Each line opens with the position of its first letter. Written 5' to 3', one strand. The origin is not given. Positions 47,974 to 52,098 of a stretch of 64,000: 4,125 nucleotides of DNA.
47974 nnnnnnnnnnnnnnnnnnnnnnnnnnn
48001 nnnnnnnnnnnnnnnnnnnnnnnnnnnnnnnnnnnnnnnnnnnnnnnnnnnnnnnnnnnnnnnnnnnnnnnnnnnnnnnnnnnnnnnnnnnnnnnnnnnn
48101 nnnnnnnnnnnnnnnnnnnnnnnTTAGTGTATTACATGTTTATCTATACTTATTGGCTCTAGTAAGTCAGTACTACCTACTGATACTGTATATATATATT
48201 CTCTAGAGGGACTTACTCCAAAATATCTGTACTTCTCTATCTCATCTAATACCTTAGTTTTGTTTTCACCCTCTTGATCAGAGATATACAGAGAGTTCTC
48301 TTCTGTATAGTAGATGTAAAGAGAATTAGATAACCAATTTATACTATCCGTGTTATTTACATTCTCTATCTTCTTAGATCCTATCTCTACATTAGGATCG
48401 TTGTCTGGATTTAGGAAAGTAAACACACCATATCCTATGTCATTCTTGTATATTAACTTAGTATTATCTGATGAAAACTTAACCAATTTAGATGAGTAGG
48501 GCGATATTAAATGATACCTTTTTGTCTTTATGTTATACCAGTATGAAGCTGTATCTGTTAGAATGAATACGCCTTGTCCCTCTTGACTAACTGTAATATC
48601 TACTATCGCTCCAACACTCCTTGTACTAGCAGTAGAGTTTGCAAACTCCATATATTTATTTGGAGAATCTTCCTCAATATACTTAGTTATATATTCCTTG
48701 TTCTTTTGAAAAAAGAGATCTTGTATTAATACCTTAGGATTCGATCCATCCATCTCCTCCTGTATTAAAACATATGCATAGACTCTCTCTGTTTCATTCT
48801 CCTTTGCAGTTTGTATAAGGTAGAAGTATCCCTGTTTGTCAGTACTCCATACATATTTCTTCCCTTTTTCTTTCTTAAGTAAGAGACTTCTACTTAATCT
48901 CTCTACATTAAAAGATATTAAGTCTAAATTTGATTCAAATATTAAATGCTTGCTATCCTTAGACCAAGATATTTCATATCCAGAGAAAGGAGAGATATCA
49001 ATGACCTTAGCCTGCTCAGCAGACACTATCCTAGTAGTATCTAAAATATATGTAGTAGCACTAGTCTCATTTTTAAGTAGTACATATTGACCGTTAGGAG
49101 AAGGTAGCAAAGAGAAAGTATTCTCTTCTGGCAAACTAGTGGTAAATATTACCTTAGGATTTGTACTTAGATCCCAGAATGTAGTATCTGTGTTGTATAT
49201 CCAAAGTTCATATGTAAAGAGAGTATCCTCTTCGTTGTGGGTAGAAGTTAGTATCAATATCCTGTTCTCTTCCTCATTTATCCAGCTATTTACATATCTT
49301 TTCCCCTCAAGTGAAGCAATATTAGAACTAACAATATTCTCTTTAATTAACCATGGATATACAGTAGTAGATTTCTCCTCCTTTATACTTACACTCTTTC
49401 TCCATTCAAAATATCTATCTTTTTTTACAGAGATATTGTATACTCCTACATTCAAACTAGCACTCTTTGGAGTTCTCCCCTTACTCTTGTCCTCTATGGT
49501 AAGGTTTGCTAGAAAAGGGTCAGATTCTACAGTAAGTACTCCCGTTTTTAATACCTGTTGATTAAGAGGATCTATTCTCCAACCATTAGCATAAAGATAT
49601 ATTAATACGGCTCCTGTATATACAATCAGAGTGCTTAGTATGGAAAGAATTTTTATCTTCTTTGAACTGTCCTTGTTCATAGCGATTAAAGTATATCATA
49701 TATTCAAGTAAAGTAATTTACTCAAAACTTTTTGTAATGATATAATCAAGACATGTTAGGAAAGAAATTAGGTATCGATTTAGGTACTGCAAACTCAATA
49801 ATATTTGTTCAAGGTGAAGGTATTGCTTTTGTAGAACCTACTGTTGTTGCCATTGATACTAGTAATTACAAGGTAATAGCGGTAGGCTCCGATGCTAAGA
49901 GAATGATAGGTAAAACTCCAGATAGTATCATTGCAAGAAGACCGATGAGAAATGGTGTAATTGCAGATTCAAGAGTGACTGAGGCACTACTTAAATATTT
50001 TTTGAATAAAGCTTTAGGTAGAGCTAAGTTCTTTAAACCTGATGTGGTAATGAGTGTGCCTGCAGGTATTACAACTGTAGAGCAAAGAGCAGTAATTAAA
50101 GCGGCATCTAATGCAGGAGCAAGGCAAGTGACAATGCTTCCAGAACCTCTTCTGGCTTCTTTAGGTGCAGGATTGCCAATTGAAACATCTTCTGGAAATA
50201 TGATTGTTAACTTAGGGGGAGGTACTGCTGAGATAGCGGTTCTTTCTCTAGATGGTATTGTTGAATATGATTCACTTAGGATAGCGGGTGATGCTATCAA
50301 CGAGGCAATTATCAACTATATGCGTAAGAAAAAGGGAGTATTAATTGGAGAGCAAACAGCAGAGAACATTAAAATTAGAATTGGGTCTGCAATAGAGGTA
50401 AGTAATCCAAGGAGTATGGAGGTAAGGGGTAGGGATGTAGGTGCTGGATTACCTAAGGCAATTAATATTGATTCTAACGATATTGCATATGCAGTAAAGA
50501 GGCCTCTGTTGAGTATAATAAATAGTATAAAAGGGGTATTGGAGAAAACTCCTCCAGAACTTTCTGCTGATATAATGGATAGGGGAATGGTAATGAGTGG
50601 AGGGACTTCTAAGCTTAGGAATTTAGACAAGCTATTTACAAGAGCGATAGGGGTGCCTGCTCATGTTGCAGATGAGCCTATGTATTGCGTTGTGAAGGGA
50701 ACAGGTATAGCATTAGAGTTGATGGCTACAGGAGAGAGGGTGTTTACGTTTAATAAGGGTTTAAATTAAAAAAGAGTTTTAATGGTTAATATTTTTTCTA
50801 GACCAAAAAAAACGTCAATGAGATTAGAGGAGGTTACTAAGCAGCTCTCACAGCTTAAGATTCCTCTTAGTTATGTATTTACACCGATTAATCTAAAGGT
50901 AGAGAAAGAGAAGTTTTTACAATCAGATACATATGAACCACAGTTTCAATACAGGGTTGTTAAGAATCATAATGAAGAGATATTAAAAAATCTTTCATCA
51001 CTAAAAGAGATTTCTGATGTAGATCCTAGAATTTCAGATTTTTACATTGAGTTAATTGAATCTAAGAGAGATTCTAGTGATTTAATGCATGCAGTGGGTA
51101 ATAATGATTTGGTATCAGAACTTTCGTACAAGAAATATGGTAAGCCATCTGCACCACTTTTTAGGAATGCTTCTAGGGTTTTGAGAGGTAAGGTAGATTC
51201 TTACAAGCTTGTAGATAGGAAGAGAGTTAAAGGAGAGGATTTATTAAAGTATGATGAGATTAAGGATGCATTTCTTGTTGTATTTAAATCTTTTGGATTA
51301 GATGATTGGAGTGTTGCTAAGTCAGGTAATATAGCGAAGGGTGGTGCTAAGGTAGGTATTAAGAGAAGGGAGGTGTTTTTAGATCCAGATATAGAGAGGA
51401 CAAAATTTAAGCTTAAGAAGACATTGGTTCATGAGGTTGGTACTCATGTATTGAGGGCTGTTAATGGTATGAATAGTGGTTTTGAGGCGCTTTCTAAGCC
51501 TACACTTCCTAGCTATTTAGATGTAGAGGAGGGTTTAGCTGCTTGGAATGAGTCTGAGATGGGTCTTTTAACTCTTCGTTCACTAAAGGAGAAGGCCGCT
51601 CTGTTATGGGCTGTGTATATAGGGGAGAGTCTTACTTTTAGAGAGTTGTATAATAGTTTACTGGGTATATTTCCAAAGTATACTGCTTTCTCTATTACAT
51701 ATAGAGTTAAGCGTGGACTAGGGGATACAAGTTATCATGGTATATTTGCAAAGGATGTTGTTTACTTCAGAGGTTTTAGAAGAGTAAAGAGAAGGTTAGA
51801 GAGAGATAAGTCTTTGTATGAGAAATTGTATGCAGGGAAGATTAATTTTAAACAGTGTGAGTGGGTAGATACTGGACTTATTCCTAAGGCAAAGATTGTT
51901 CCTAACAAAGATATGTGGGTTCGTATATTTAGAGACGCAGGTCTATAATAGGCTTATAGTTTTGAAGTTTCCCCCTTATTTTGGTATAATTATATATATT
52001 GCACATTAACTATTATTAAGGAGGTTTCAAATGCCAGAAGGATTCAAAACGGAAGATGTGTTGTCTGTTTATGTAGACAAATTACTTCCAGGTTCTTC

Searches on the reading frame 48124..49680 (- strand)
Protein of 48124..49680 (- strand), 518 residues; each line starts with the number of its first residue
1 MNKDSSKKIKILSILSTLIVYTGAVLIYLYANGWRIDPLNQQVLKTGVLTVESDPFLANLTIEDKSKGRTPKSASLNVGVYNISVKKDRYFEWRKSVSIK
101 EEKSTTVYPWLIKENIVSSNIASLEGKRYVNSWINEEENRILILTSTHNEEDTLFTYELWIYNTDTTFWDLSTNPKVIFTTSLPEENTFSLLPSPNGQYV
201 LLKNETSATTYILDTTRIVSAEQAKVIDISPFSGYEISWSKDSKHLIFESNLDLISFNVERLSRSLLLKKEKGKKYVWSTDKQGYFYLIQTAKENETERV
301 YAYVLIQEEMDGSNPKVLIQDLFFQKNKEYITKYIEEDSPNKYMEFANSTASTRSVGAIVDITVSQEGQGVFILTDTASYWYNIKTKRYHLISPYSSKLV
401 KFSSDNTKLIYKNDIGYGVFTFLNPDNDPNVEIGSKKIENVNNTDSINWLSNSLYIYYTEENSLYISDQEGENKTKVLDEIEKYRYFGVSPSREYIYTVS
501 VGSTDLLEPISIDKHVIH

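Call 52: search_protein_families(library=pfam, proteins=[window:48124-49680:-], max_evalue=0.00001)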
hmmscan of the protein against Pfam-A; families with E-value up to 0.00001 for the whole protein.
window:48124-49680:- (518 aa): 1 family
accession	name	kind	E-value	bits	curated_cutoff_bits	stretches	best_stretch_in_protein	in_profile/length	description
PF08308.17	PEGA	-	1.8e-09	37.8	20.8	1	47-108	2-64/71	PEGA domain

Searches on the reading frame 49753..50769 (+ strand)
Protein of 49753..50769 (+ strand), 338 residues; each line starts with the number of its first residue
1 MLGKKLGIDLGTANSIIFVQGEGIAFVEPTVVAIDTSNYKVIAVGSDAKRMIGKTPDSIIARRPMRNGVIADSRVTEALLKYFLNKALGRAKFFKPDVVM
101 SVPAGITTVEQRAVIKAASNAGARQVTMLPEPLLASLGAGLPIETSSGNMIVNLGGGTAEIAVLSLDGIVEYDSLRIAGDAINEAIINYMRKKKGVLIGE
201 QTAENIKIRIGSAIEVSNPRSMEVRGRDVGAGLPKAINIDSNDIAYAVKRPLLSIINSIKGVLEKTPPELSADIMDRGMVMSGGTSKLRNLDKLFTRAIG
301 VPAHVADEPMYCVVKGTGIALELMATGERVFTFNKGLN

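Call 41: search_protein_families(library=pfam, proteins=[window:49753-50769:+], max_evalue=0.0001)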
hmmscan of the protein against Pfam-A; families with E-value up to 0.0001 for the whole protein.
window:49753-50769:+ (338 aa): 3 families
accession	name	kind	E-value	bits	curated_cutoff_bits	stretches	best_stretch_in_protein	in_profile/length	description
PF06723.19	MreB_Mbl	-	2.9e-127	424.5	27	1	4-325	2-323/327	MreB/Mbl protein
PF14450.12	FtsA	-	4.3e-11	43.7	31.8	1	151-314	2-125/127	Cell division protein FtsA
PF00012.26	HSP70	-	6.3e-07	28.4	20.6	1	96-192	134-236/599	Hsp70 protein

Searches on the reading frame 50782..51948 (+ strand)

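Call 41: search_protein_families(library=pfam, proteins=[window:50782-51948:+], max_evalue=0.0001)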
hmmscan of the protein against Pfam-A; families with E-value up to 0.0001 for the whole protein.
window:50782-51948:+ (388 aa): 1 family
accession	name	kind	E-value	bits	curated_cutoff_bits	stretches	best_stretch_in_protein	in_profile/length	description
PF08014.17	MATCAP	-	4.8e-28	98.6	27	1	45-362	3-328/365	Microtubule-associated tyrosine carboxypeptidase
